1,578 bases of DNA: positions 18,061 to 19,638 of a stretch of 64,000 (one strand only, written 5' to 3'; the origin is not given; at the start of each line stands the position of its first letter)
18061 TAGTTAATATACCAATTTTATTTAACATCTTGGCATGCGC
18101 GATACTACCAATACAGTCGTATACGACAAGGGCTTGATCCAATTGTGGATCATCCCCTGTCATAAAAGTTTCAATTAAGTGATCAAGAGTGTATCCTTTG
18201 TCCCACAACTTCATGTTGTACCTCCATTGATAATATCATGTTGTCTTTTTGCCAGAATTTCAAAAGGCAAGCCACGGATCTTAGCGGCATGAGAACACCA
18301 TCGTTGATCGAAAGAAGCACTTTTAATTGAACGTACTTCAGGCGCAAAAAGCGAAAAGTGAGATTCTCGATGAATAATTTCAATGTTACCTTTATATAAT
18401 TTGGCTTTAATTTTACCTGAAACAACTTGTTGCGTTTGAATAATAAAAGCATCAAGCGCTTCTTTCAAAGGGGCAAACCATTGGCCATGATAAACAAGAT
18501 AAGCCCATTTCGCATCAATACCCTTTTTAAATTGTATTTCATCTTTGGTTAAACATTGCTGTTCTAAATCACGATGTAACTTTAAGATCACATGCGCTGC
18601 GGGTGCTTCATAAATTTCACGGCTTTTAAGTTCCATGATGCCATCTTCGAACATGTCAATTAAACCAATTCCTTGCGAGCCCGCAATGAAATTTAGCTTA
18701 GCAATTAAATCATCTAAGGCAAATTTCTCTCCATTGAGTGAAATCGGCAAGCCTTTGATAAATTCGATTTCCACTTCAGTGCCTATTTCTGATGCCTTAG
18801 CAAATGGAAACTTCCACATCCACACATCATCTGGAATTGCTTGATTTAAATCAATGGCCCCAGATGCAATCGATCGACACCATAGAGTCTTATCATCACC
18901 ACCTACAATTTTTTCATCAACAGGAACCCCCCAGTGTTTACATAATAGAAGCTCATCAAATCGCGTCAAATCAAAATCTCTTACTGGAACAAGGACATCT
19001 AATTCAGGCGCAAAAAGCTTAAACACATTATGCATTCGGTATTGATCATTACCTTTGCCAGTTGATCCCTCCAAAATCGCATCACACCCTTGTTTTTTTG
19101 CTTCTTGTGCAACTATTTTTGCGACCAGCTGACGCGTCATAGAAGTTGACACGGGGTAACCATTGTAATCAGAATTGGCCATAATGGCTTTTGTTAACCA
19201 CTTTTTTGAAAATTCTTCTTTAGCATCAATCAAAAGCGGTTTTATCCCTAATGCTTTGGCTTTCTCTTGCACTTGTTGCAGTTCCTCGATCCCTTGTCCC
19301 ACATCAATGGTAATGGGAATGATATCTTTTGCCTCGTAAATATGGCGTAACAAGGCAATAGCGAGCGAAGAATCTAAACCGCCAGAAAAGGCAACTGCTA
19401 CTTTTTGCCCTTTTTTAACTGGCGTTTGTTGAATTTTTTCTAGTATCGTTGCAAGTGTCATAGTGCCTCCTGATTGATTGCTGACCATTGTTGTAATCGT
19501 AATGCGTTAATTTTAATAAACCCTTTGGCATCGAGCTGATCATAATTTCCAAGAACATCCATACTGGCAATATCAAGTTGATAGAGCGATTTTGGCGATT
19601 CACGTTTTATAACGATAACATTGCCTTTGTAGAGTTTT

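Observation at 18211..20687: Tandem, deeply divergent argininosuccinate synthase paralogs; the second has a remodelled citrulline pocket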

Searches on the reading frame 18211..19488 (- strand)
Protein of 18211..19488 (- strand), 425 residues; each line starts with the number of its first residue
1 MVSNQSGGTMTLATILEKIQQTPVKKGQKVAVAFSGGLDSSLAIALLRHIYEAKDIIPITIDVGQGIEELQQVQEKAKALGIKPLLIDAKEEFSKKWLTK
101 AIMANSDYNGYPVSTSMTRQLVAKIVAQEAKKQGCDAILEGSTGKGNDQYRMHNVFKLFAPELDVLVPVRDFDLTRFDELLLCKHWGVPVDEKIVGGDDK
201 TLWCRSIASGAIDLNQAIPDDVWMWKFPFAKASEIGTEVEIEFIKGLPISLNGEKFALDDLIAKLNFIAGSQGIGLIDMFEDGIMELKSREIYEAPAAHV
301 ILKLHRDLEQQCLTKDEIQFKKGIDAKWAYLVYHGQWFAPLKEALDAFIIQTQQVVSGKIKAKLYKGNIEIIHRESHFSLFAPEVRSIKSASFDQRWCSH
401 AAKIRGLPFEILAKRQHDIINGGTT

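Call 3: search_protein_families(library=ncbifam, proteins=[window:18211-19488:-])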
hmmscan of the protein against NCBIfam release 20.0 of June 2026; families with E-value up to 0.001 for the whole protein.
window:18211-19488:- (425 aa): 16 families
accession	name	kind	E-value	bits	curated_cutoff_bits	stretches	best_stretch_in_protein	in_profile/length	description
NF010392.0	PRK13820.1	equivalog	8.5e-114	380.6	512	1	28-414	3-390/395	argininosuccinate synthase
NF001770.0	PRK00509.1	equivalog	2e-104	349.8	334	1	26-416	3-398/401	argininosuccinate synthase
TIGR00032.1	argG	equivalog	8.8e-103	344.6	268.2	1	29-413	1-390/394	argininosuccinate synthase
NF038212.1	argG_rel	exception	1.3e-58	198.7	425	1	17-372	5-359/381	argininosuccinate synthase-related protein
NF003385.0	PRK04527.1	equivalog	1.6e-49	168.6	603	1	28-395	4-375/401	argininosuccinate synthase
NF003779.0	PRK05370.1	equivalog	1.1e-29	103.6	657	2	237-387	235-388/448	argininosuccinate synthase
TIGR00268.2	TIGR00268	equivalog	1.4e-07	31.1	150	1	24-151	10-128/259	ATP-dependent sacrificial sulfur transferase LarE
NF000848.1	PRK00074.1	equivalog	2.9e-06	26.2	400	1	16-96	204-284/512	glutamine-hydrolyzing GMP synthase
TIGR00884.1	guaA_Cterm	equivalog_domain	1.7e-05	24.3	338.75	1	17-96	8-86/310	glutamine-hydrolyzing GMP synthase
NF011155.0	PRK14561.1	equivalog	3.6e-05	23.5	207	1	29-104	2-73/195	hypothetical protein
NF001138.1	PRK00143.1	equivalog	0.00011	21.3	284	1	29-102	1-81/345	tRNA 2-thiouridine(34) synthase MnmA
TIGR01536.1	asn_synth_AEB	equivalog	0.00013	21.1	267.1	1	28-141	253-361/517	asparagine synthase (glutamine-hydrolyzing)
TIGR00364.1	TIGR00364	equivalog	0.00015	21.4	150.3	1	32-103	3-71/201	7-cyano-7-deazaguanine synthase QueC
NF006327.0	PRK08557.1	equivalog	0.00015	20.7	366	0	14-91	168-244/415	hypothetical protein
NF011258.0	PRK14664.1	equivalog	0.00024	20.3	680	1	27-142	5-116/362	tRNA 2-thiouridine(34) synthase MnmA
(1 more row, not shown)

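Call 4: search_protein_families(library=pfam, proteins=[window:18211-19488:-])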
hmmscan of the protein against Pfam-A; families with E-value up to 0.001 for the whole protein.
window:18211-19488:- (425 aa): 6 families
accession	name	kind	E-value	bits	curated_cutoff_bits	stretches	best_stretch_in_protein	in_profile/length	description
PF20979.2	Arginosuc_syn_C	-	1.8e-59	201.4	27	1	199-409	4-216/219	Arginosuccinate synthase C-terminal domain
PF00764.25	Arginosuc_synth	-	3.6e-44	151.1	27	1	29-189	1-162/162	Arginosuccinate synthase N-terminal HUP domain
PF00733.27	Asn_synthase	-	2.4e-07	31.2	21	1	26-144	16-128/354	Asparagine synthase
PF24167.1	DUF7411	-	1.4e-05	25.2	28.7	1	29-108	2-75/194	Family of unknown function (DUF7411)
PF06508.19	QueC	-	5.2e-05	23.3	22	1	30-141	2-119/210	Queuosine biosynthesis protein QueC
PF03054.22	tRNA_Me_trans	-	0.00037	20.6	20.6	0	28-104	1-87/202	tRNA methyl transferase HUP domain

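Call 5: search_solved_structures(query=window:18211-19488:-, show_alignments=3)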
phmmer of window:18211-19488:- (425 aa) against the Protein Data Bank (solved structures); distinct sequences matched with E-value up to 0.001: 11.
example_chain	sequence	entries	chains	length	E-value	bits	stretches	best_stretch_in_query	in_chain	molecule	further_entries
6xnq_A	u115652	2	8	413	7e-71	242.4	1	27-390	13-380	Argininosuccinate synthase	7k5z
4u7j_A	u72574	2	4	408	1.1e-69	238.5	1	28-416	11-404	Argininosuccinate synthase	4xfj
4nzp_A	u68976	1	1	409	1e-63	218.8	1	27-414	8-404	Argininosuccinate synthase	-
1j1z_A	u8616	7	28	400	7.1e-61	209.4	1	29-413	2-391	Argininosuccinate Synthetase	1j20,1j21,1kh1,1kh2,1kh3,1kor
1vl2_A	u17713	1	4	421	4.9e-51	177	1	27-394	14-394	Argininosuccinate synthase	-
2nz2_A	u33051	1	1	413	1.9e-46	162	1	27-388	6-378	Argininosuccinate synthase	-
9leh_A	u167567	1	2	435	2.8e-31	112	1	28-360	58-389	nitrile synthetase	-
9lei_A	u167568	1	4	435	9e-31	110.3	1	28-360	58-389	Nitrile synthetase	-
5us8_A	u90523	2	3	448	8.5e-25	90.6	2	236-389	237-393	Argininosuccinate synthase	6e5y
1k92_A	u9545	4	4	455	6e-23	84.5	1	26-385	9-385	ARGININOSUCCINATE SYNTHASE | argininosuccinate synthetase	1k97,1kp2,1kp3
2vxo_A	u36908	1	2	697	0.00012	24.2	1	8-99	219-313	GMP SYNTHASE [GLUTAMINE-HYDROLYZING]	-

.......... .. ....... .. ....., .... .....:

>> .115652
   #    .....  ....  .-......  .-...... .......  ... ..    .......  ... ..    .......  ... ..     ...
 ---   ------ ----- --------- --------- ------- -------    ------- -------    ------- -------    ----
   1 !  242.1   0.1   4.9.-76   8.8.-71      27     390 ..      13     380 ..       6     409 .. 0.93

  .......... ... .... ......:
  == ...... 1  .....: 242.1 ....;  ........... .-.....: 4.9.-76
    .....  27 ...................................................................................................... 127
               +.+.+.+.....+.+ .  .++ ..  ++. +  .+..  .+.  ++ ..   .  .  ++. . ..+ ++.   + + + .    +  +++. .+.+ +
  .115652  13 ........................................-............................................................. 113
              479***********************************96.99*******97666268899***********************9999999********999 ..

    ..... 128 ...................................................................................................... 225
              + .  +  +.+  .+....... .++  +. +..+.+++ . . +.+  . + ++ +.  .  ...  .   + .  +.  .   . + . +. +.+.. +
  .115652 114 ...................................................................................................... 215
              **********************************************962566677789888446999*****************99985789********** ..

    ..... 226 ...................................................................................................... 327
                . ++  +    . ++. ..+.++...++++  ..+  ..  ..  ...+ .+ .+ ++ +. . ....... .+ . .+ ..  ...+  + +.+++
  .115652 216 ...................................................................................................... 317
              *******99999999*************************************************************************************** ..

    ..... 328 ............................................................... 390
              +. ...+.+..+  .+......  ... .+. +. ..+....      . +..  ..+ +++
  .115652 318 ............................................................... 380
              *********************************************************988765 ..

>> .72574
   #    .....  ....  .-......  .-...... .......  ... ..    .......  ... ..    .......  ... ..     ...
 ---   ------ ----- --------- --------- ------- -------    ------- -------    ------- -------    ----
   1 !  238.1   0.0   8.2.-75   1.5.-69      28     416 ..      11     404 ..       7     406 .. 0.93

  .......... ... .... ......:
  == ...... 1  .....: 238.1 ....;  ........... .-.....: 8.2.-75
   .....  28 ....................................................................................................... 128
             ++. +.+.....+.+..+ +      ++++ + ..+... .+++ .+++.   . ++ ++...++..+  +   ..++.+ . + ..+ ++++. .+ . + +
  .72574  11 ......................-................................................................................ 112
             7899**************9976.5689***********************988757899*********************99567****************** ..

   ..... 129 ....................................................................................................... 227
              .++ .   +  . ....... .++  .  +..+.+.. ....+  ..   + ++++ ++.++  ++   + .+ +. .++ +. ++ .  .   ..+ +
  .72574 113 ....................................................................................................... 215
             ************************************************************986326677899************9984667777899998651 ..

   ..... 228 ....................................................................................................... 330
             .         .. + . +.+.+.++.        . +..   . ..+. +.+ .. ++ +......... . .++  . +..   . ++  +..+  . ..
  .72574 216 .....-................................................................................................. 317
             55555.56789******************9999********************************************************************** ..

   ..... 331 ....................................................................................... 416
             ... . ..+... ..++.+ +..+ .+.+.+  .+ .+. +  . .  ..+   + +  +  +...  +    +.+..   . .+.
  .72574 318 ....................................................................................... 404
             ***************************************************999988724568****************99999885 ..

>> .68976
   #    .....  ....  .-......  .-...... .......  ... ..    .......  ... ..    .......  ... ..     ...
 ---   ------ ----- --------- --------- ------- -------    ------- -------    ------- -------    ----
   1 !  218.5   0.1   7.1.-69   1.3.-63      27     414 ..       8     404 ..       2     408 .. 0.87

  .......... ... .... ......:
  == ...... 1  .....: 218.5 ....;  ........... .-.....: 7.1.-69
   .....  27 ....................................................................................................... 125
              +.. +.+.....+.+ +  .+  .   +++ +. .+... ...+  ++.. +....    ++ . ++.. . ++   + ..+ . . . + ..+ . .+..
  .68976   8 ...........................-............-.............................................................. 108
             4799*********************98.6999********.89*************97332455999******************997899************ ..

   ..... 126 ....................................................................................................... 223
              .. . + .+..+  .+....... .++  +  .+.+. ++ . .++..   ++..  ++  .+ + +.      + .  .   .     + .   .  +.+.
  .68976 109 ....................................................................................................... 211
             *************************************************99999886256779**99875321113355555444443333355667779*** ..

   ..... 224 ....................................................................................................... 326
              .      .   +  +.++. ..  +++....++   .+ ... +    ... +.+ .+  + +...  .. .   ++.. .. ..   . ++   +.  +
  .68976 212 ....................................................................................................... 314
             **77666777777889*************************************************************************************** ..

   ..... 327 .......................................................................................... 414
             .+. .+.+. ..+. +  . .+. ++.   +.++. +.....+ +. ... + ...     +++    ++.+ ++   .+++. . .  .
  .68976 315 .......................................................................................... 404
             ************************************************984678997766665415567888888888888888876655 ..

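Call 7: find_homologous_proteins(query=window:18211-19488:-)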
Query window:18211-19488:- (425 aa): 2909 proteins with E <= 0.001 among 8000 candidates; the best 120 are listed.
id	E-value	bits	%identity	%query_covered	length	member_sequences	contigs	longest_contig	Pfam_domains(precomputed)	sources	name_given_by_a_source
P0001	6.9e-277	936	100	98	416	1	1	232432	PF00733.28,PF24167.2,PF00764.26,PF20979.3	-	-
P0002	1.7e-242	823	88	97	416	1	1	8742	PF00733.28,PF00764.26,PF20979.3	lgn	-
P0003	2.6e-240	815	87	96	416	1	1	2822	PF00733.28,PF24167.2,PF06508.20,PF00764.26,PF20979.3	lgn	-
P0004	6.0e-235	798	86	96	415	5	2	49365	PF00733.28,PF24167.2,PF00764.26,PF20979.3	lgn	-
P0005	6.7e-231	784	84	96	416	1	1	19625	PF00733.28,PF00764.26,PF20979.3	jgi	jgi:argininosuccinate synthase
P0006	5.4e-229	778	82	97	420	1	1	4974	PF00733.28,PF24167.2,PF00764.26,PF20979.3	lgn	-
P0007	1.2e-227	774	82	97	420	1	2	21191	PF00764.26,PF20979.3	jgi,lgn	jgi:argininosuccinate synthase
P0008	1.3e-227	773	83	96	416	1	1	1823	PF00764.26,PF20979.3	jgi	jgi:argininosuccinate synthase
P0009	2.3e-226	769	84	96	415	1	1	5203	PF00733.28,PF00764.26,PF20979.3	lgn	-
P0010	1.3e-225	767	82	98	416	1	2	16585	PF00733.28,PF00764.26,PF20979.3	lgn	-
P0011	2.2e-225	766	83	96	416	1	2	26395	PF00733.28,PF00764.26,PF20979.3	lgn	-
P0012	4.3e-224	762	81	97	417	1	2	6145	PF00764.26,PF20979.3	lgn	-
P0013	5.1e-224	762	80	97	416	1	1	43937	PF00764.26,PF20979.3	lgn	-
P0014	7.1e-224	761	80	98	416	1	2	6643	PF24167.2,PF00764.26,PF20979.3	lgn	-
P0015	2.4e-223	759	81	98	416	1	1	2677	PF00764.26,PF20979.3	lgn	-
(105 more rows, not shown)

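Call 12: find_related_loci(query=A2, collection=genome_contigs, flank=8000)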
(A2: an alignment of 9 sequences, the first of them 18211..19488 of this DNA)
Query A2 (425 aa) in genome_contigs; peptide patterns used: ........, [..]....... (x = any residue, [..] = any of these).
488 stretches matched a pattern; 440 encode a relative of the query (tblastn E <= 1e-3); the best 80 are kept; 80 distinct loci.
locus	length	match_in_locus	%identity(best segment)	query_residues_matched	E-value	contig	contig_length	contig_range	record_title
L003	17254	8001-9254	78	5-422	0e+0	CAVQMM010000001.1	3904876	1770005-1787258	MAG: uncultured Chlamydiae bacterium isolate MFD00082.bin.1.18 genome assembly, contig: contig_1137, whole genome shotgu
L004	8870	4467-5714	79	10-425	0e+0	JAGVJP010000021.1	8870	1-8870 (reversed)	MAG: Parachlamydiales bacterium isolate SW_11 c_000000035951, whole genome shotgun sequence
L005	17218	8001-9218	79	10-415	0e+0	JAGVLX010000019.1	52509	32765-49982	MAG: Parachlamydiales bacterium isolate SW_13 c_000000095423, whole genome shotgun sequence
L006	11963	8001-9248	75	10-425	0e+0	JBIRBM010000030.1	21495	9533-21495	MAG: Parachlamydiaceae bacterium isolate WGG20204 k141_157856_length_21495_SRR21875704, whole genome shotgun sequence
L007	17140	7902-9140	77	10-422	0e+0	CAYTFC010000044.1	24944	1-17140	MAG TPA_asm: uncultured bacterium isolate SRP062349_co2_74 genome assembly, contig: NODE_1080_length_24944_cov_42.685845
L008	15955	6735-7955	69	10-416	0e+0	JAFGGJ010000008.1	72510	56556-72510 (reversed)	MAG: Planctomycetota bacterium isolate Zod_Metabat.1381 k87_800483, whole genome shotgun sequence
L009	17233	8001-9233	68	9-416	0e+0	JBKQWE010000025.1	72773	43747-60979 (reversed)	MAG: Candidatus Brocadiia bacterium isolate SEr3G3H3I__bin_258 SEr3G3H3I_000000078523, whole genome shotgun sequence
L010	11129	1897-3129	68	9-416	0e+0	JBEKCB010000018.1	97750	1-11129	MAG: Candidatus Brocadiia bacterium isolate SPRUCE 14 SPRUCE_14_18, whole genome shotgun sequence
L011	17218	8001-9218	70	10-415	0e+0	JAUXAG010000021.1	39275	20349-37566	MAG: Actinomycetes bacterium isolate CSMAG_2756 CSMAG_2756_k141_381392_length_39275_cov_13.9999, whole genome shotgun se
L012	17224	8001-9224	68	10-417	0e+0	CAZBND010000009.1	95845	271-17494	MAG TPA_asm: uncultured Planctomycetota bacterium isolate binchicken_co334_194 genome assembly, contig: NODE_280_length_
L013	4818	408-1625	70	10-415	0e+0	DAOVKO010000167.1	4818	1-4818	MAG TPA_asm: Actinomycetes bacterium isolate CSMAG_1421 CSMAG_1421_k141_2359197_length_4818_cov_25.7285, whole genome sh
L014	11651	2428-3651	68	5-412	0e+0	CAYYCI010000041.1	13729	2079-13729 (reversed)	MAG TPA_asm: uncultured Planctomycetota bacterium isolate binchicken_co256_285 genome assembly, contig: NODE_10819_lengt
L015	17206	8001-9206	69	15-416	0e+0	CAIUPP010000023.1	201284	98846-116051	MAG: uncultured planctomycete isolate AM-2014_bin-0320 genome assembly, contig: bin-0320:023/154, whole genome shotgun s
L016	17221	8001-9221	67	10-416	0e+0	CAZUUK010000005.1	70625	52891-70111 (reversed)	MAG TPA_asm: uncultured Planctomycetota bacterium isolate SRP068000_co1_50 genome assembly, contig: NODE_258_length_7062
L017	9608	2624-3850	68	8-416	0e+0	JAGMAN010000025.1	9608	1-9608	MAG: bacterium isolate RS_15_20 ZL390.bin.20.fa_25, whole genome shotgun sequence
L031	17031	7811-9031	68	9-415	0e+0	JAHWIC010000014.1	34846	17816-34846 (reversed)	MAG: Candidatus Woesearchaeota archaeon isolate Yap2000.bin4.8 contig-145_757, whole genome shotgun sequence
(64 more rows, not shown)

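Call 49: search_protein_representatives(protein=window:18211-19461:-)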
Query: 416 residues. Proteins with E-value up to 0.001 (for the whole library): 5912; up to 1e-10: 2605; up to 1e-30: 383. The best 150 are listed.
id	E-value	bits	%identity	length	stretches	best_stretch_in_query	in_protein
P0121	1.2e-163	561.1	62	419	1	5-410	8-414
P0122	7.7e-154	528.8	56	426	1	3-407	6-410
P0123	2.9e-107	375.5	76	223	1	4-220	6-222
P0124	6.4e-104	364.4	63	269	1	3-262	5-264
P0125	4.7e-103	361.6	63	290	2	5-148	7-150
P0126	5.2e-97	341.7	59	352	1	5-273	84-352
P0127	2.0e-88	313.4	45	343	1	78-407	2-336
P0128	2.7e-88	313.0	42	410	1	8-405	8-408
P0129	2.6e-80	286.7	59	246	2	36-202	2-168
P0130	4.9e-79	282.5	58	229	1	188-410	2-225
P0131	3.7e-75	269.7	40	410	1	12-401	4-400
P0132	1.7e-73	264.3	39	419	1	6-400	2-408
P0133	3.6e-73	263.1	38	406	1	20-401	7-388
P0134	6.7e-73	262.3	37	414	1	7-380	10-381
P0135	3.7e-71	256.5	40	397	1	19-373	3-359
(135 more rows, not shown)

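Call 67: predict_structure(alignment_id=A2)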
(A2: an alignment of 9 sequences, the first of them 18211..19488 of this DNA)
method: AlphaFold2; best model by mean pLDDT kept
length: 425 residues; sequences in the alignment: 9
mean_pLDDT: 61.7   pTM: 0.49
mean pLDDT of the five models: 61.7, 60.4, 60.2, 55.6, 54.0
residues with pLDDT >= 90: 50; 70-90: 123; 50-70: 85; < 50: 167
segments of 3 or more residues with pLDDT < 50: 1-9, 95-117, 143-150, 193-218, 221-224, 276-294, 323-346, 348-354, 379-425
pLDDT, mean of each block of 10 residues (from residue 1): 33 87 89 77 89 93 72 87 87 51 35 45 83 91 47 65 78 72 84 39 34 42 57 85 75 81 78 56 33 52 67 56 48 39 46 60 84 68 32 33 33 42 37
secondary structure, 60 per line:
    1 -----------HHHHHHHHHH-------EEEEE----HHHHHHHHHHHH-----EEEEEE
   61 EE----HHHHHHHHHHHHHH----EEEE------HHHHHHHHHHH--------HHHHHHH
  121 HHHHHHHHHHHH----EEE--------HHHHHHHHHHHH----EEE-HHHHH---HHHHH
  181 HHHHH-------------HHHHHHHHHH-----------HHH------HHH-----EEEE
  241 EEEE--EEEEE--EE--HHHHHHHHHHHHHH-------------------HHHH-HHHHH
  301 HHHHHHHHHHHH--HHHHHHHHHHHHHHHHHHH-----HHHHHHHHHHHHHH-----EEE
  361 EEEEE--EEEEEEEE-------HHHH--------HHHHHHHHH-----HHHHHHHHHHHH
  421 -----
elements in order: H12-21 E29-33 H38-49 E55-62 H67-80 E85-88 H95-105 H114-132 E137-139 H148-159 E164-166 H168-172 H176-185 H199-208 E237-244 E247-251 H258-271 H291-294 H296-312 H315-333 H339-352 E358-365 E368-375 H383-386 H395-403 H409-420
